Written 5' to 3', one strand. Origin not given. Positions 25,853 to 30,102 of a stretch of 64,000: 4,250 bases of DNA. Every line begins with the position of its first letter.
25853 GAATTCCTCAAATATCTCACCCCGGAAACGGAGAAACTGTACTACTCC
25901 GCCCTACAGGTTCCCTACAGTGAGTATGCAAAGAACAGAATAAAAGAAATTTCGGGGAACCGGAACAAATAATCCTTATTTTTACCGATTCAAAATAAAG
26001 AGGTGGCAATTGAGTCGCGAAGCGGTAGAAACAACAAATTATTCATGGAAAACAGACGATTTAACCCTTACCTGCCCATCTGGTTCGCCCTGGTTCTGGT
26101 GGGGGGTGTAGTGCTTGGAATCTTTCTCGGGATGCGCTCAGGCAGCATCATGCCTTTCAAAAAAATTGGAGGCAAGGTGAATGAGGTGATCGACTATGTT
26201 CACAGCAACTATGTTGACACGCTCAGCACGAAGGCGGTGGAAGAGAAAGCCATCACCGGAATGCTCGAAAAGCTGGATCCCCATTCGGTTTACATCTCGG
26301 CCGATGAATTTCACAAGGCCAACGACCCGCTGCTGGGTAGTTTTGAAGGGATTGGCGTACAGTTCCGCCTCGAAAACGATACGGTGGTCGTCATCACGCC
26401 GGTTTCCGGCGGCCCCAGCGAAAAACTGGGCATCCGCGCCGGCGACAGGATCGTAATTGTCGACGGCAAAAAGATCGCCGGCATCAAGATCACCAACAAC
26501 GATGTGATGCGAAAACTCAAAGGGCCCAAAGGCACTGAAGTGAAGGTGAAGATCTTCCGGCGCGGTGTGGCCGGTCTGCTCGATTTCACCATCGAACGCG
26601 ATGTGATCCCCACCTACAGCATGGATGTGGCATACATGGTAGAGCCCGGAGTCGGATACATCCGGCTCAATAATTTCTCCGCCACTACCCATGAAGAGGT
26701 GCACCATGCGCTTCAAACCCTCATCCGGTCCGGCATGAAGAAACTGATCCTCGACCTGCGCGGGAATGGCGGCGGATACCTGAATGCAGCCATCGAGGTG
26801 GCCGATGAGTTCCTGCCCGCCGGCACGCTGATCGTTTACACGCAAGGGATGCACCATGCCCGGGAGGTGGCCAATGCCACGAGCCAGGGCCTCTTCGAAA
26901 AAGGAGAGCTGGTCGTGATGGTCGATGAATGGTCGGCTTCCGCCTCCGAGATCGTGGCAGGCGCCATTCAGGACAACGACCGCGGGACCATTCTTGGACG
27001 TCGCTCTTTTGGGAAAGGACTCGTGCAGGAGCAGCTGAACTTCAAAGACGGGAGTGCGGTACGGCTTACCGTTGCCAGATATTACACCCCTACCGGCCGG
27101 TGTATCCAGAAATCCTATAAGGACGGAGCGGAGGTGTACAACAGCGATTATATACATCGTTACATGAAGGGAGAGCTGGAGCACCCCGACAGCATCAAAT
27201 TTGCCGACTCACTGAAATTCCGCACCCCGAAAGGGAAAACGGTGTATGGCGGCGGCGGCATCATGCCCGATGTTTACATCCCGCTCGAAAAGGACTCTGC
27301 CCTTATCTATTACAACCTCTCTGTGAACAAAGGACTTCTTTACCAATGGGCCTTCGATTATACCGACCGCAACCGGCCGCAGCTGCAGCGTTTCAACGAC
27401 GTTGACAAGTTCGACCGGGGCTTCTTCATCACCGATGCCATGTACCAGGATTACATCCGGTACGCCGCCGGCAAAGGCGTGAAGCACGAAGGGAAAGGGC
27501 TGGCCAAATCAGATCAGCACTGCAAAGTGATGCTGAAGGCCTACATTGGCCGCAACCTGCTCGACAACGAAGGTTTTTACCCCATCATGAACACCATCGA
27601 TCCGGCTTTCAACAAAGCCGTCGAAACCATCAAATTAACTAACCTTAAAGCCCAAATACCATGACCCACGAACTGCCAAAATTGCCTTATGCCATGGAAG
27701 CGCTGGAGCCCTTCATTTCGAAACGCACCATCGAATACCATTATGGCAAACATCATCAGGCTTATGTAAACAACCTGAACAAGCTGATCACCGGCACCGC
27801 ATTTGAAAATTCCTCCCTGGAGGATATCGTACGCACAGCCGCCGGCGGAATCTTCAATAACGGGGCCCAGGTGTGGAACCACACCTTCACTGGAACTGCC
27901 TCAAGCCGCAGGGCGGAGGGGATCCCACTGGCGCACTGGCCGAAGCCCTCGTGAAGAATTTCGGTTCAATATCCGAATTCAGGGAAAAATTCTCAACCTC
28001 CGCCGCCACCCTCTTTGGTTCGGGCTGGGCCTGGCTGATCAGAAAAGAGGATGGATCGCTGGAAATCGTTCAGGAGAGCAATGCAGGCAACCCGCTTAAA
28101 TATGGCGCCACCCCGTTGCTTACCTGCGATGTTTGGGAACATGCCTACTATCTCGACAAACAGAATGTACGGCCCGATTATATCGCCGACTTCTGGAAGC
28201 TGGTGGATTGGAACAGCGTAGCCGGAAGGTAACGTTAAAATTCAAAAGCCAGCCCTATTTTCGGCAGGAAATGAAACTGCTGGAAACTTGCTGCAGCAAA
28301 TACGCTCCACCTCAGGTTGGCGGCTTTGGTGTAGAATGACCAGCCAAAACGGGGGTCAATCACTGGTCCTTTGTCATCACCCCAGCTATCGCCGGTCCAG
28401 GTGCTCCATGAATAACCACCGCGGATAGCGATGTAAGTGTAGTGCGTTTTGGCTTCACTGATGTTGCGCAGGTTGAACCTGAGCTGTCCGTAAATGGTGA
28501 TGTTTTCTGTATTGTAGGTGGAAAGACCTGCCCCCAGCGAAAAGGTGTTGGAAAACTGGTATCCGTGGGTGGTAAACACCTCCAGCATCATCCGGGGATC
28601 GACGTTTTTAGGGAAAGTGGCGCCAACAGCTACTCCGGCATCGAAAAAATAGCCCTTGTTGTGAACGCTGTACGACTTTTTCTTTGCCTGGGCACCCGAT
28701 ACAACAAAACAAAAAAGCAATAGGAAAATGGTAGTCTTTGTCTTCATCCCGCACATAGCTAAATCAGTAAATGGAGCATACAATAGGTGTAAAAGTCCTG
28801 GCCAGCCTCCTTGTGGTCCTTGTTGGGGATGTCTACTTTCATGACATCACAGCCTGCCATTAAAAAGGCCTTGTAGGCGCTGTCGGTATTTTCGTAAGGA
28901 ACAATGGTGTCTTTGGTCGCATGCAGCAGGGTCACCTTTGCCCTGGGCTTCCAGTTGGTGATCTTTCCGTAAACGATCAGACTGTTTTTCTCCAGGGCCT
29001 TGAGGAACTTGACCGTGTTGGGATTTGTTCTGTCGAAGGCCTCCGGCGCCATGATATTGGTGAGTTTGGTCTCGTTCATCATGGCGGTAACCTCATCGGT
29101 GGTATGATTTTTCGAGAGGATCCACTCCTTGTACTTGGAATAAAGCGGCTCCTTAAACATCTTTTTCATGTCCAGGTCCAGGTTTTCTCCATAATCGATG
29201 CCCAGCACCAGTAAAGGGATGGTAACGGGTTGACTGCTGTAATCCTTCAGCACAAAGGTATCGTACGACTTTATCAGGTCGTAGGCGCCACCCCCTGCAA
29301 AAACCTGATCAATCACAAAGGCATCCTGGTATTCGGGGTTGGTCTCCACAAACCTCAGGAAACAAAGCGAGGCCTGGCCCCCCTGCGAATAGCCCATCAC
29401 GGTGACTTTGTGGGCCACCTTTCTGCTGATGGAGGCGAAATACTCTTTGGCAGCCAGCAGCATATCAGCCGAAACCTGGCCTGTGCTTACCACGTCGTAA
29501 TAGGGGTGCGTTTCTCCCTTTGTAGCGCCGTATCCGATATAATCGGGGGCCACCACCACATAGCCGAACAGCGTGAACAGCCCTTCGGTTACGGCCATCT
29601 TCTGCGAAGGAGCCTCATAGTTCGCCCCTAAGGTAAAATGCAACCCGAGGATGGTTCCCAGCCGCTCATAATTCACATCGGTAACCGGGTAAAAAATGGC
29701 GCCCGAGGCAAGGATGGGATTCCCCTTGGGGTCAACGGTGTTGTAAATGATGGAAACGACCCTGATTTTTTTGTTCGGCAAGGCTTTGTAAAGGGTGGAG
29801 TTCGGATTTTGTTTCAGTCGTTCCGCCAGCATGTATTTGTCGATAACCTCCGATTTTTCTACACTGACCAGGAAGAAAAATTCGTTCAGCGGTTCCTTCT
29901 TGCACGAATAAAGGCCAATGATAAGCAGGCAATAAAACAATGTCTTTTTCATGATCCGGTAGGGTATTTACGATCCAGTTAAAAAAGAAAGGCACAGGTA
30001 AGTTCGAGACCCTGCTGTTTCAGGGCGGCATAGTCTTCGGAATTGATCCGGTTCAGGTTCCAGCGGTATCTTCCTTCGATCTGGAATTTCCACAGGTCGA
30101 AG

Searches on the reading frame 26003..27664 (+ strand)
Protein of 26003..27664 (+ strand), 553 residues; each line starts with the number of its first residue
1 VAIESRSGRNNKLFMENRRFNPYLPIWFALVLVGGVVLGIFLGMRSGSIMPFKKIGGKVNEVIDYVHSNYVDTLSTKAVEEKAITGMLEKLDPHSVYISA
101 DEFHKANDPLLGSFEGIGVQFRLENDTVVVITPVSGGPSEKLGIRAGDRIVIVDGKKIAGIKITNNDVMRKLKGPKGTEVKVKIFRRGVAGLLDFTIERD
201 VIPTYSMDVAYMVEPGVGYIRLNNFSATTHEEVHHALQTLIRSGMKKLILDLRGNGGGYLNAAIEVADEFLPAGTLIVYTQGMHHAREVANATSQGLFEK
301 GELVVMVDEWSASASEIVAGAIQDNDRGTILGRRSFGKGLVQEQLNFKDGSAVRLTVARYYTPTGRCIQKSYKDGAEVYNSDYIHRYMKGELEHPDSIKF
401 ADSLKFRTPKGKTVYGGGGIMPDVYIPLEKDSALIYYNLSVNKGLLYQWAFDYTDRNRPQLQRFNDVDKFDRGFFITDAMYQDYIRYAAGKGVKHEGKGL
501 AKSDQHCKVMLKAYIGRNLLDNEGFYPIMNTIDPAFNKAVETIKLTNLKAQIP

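Call 64: search_protein_families(library=pfam, proteins=[window:26003-27664:+], max_evalue=0.00001)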
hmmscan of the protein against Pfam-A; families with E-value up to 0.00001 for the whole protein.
window:26003-27664:+ (553 aa): 5 families
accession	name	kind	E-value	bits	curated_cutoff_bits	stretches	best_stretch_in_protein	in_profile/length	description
PF03572.23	Peptidase_S41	-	6e-52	176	24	1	217-371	2-157/165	Peptidase family S41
PF13180.12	PDZ_2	-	9e-11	42.3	27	1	116-189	2-72/80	PDZ domain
PF17820.7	PDZ_6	-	2.9e-08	33.8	27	1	131-184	3-52/54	PDZ domain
PF00595.29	PDZ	-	3.1e-07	31.1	23.2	1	115-184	10-80/81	PDZ domain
PF22694.1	CtpB_N-like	-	3.9e-06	27.7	27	0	58-100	40-83/85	Activating protease CtpB N-terminal domain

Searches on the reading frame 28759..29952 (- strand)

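Call 64: search_protein_families(library=pfam, proteins=[window:28759-29952:-], max_evalue=0.00001)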
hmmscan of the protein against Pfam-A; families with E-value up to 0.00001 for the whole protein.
window:28759-29952:- (397 aa): 1 family
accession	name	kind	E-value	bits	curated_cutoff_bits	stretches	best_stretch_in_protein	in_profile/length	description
PF03583.20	LIP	-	2.2e-08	34.2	23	1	130-368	26-246/286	Secretory lipase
